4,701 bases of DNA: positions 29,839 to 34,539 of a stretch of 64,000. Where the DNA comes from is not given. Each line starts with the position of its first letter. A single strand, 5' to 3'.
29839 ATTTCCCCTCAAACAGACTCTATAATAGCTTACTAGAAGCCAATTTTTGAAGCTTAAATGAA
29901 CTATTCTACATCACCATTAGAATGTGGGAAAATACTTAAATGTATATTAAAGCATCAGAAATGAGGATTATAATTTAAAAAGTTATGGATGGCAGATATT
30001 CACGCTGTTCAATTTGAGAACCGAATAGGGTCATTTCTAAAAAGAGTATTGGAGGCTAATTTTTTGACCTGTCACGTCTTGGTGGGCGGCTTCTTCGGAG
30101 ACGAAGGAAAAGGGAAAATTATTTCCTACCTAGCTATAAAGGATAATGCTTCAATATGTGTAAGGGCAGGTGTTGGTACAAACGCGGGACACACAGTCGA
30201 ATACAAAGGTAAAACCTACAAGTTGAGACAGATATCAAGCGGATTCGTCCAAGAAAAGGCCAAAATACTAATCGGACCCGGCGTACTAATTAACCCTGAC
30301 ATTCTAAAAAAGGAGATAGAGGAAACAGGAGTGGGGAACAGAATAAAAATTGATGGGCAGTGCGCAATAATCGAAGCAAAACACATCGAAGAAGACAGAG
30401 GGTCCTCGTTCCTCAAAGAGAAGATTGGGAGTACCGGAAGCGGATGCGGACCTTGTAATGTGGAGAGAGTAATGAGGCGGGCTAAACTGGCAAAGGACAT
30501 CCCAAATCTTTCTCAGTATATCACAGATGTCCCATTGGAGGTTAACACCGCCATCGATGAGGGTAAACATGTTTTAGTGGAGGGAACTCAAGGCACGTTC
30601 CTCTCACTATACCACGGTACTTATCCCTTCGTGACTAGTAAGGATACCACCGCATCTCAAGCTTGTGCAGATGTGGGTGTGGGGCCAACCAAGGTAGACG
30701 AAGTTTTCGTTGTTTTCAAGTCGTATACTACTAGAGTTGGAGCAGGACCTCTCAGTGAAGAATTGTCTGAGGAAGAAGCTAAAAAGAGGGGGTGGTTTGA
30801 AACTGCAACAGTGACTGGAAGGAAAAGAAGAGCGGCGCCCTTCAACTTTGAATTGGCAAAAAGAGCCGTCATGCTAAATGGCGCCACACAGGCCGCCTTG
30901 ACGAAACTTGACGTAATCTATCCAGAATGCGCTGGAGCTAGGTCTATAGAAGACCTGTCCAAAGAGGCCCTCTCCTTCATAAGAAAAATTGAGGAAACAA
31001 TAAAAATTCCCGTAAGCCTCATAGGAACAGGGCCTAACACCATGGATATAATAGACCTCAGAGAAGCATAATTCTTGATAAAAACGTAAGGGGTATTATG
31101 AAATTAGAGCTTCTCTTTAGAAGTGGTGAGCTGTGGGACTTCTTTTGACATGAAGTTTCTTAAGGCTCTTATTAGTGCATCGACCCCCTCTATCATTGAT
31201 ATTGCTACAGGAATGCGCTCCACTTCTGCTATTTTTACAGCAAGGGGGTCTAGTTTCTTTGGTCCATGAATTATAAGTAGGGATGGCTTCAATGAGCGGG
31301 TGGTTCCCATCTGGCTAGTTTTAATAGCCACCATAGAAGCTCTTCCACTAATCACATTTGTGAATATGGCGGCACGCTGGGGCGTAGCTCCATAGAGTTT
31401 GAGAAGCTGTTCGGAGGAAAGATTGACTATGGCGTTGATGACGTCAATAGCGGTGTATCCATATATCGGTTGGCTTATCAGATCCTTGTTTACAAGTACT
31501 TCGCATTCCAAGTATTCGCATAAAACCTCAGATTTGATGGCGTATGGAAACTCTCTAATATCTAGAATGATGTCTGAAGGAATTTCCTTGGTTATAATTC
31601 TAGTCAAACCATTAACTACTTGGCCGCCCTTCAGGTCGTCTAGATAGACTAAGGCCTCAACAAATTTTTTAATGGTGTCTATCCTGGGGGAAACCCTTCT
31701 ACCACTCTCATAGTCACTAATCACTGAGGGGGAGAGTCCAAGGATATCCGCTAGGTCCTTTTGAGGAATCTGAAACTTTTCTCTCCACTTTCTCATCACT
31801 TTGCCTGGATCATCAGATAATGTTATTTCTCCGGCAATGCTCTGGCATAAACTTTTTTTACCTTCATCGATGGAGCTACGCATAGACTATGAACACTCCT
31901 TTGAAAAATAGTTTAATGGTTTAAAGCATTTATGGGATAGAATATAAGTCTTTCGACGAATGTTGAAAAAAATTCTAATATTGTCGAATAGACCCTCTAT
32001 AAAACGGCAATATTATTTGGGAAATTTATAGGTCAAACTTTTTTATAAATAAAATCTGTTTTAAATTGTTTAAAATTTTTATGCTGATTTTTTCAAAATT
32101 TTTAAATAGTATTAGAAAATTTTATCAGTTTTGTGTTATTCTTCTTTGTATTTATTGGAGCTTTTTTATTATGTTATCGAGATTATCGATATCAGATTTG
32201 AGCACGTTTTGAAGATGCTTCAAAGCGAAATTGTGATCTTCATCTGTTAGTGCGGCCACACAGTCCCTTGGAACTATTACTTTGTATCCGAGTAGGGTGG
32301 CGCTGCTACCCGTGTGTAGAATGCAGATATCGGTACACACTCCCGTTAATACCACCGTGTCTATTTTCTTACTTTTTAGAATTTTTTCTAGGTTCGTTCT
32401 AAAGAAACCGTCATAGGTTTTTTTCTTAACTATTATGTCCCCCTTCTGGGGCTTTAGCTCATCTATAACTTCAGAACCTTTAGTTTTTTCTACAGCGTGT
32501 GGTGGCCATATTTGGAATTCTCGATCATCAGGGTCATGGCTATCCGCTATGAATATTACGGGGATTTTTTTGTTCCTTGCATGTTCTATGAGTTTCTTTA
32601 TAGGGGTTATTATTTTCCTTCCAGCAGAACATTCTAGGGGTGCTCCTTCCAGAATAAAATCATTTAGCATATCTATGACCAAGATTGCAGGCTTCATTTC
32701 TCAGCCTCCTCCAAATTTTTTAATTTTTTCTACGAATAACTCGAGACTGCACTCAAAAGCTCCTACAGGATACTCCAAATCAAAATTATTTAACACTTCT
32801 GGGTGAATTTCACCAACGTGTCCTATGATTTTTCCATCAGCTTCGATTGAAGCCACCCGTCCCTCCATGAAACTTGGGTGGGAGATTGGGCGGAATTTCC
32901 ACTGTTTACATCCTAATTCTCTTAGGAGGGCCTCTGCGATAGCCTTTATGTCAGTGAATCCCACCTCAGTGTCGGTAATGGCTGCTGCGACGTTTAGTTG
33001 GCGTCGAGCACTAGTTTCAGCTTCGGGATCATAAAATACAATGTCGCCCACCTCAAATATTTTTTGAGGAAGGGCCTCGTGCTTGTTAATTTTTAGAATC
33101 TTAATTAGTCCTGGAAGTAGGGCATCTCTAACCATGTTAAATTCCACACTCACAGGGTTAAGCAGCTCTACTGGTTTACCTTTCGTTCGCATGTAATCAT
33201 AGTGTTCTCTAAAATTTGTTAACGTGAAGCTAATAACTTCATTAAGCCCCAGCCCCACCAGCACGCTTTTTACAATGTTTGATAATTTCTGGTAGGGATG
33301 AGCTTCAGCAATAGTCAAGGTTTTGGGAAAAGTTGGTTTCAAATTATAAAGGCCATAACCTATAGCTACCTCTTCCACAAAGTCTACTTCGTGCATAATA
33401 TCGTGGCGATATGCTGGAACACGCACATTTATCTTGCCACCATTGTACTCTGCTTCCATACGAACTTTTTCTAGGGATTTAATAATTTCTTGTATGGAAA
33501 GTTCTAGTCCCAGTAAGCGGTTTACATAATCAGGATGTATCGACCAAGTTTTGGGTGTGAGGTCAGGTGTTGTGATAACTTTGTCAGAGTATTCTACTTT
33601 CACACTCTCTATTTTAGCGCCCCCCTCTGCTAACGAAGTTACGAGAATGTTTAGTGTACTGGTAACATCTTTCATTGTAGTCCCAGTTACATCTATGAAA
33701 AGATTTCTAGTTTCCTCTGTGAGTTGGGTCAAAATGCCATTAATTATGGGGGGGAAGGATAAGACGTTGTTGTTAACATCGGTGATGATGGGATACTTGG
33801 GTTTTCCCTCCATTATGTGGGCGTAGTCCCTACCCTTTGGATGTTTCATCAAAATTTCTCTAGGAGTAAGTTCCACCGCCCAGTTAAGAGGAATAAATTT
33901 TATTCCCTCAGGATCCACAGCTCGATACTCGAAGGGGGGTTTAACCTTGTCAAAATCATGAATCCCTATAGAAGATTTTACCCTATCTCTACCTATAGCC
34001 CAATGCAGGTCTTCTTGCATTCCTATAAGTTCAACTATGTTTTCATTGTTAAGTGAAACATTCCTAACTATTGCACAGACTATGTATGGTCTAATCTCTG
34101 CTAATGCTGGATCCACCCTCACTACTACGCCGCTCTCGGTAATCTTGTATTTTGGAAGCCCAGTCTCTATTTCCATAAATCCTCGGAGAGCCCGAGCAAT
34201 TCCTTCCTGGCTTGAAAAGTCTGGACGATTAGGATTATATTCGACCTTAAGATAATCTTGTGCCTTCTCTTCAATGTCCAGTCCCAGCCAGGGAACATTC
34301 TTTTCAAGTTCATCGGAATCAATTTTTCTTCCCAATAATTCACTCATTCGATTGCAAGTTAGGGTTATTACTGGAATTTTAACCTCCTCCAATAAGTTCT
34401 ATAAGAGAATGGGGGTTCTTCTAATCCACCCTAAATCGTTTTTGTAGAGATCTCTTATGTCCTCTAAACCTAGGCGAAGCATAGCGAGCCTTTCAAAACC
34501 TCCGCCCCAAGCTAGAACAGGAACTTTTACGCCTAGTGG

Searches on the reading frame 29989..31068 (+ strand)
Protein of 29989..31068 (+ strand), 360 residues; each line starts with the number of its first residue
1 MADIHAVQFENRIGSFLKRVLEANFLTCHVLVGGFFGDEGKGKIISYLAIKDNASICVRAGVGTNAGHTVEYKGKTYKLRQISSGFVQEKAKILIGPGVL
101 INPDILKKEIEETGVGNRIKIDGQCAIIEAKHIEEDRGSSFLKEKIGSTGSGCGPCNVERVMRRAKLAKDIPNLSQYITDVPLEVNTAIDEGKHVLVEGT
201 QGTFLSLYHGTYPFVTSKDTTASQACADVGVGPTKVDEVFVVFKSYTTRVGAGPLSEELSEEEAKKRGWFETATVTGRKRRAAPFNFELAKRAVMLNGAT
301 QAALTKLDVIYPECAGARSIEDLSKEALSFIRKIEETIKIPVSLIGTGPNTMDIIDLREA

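Call 17: search_protein_families(library=pfam, proteins=[window:29989-31068:+], max_evalue=0.001)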
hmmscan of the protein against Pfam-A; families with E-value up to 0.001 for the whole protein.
window:29989-31068:+ (360 aa): 1 family
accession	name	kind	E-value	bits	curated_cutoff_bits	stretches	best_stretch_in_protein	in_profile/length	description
PF00709.27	Adenylsucc_synt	-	9.1e-80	268.9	27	3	171-310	188-329/416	Adenylosuccinate synthetase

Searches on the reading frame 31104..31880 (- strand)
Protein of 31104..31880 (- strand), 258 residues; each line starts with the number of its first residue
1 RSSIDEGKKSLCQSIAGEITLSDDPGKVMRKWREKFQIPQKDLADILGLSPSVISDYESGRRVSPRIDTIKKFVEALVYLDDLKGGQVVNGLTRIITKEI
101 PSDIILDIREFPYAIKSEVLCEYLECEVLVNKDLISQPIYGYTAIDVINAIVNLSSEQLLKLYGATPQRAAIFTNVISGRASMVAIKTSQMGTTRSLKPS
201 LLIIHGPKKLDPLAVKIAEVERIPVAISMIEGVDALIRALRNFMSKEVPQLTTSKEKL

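Call 17: search_protein_families(library=pfam, proteins=[window:31104-31880:-], max_evalue=0.001)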
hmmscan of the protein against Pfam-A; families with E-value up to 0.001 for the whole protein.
window:31104-31880:- (258 aa): 4 families
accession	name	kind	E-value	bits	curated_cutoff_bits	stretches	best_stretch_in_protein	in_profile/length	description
PF01381.28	HTH_3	-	2.2e-11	44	23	1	29-77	1-48/55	Helix-turn-helix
PF13560.12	HTH_31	-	6.5e-07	30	27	1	29-77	6-54/64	Helix-turn-helix domain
PF12844.13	HTH_19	-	3.8e-06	27.1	30.2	1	26-76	1-50/64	Helix-turn-helix domain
PF13443.12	HTH_26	-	0.00093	19.8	22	0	37-77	10-50/63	Cro/C1-type HTH DNA-binding domain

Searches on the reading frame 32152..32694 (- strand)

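Call 17: search_protein_families(library=pfam, proteins=[window:32152-32694:-], max_evalue=0.001)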
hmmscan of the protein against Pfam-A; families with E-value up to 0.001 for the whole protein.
window:32152-32694:- (180 aa): 1 family
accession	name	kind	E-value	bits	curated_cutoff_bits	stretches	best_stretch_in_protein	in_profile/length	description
PF00857.26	Isochorismatase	-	6.4e-50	170.1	27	1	3-163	2-165/175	Isochorismatase domain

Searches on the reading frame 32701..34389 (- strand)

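Call 17: search_protein_families(library=pfam, proteins=[window:32701-34389:-], max_evalue=0.001)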
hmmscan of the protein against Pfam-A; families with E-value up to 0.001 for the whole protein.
window:32701-34389:- (562 aa): 5 families
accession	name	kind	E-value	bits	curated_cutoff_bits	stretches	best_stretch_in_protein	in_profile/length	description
PF17759.6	tRNA_synthFbeta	-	3.4e-49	167.6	22.4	1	351-549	2-214/214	Phenylalanyl tRNA synthetase beta chain CLM domain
PF03484.21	B5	-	1.2e-26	93.1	28.6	1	284-346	3-66/67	tRNA synthetase B5 domain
PF03483.22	B3_4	-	1.1e-06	28.8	29.3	1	140-244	52-134/174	B3/4 domain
PF01409.25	tRNA-synt_2d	-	3.6e-06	27.1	19.8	1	419-550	82-220/246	tRNA synthetases class II core domain (F)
PF18262.7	PhetRS_B1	-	6.2e-06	26.8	26.8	1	6-72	2-81/83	Phe-tRNA synthetase beta subunit B1 domain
